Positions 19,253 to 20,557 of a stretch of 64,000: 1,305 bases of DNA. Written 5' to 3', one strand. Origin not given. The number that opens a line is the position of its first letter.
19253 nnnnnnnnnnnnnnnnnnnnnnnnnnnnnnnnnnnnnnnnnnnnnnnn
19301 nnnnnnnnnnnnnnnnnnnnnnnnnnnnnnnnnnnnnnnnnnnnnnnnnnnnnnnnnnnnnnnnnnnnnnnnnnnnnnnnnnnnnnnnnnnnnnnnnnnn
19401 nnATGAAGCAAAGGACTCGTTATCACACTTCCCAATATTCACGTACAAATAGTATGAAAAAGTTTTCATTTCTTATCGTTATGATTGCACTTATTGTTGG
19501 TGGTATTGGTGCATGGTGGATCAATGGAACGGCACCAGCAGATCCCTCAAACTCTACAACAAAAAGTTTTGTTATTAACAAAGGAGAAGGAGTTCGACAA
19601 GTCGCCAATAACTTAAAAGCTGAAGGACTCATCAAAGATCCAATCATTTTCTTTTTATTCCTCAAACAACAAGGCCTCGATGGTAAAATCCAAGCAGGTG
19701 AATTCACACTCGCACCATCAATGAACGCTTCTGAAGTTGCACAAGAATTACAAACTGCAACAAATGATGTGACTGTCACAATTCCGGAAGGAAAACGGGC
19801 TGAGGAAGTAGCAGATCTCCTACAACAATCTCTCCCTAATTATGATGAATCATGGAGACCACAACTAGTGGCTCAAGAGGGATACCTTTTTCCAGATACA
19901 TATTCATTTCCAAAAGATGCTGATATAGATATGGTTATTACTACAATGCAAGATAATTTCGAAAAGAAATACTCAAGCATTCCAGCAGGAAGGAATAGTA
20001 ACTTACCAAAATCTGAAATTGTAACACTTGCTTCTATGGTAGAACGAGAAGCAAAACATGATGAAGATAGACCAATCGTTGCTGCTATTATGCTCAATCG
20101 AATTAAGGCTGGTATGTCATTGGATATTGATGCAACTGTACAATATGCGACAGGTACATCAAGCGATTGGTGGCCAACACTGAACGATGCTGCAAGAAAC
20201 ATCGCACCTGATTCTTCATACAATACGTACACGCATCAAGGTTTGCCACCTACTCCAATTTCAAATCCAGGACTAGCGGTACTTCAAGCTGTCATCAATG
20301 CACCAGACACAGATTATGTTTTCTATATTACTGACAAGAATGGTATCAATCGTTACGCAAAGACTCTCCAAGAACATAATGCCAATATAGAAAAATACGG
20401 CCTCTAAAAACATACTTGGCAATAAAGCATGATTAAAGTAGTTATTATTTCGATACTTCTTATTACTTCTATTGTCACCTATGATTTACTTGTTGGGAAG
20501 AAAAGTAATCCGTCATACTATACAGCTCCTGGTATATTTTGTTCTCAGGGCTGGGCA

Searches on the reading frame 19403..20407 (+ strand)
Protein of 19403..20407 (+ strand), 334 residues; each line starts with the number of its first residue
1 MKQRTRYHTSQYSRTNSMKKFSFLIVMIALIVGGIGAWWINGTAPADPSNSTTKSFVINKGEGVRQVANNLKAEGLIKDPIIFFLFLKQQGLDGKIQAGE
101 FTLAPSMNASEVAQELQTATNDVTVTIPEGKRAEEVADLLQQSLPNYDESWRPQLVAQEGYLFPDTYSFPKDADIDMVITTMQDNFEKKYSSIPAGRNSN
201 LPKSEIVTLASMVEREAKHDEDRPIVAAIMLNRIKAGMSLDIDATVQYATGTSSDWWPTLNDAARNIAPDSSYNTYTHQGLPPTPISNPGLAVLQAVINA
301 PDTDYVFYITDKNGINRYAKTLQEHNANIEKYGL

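Call 7: search_protein_families(library=pfam, proteins=[window:19403-20407:+], max_evalue=0.0001)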
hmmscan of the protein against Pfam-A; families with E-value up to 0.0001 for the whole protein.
window:19403-20407:+ (334 aa): 1 family
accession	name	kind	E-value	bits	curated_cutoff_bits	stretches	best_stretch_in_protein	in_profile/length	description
PF02618.21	YceG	-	2.5e-78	263.8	32.4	1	56-331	1-275/275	YceG-like family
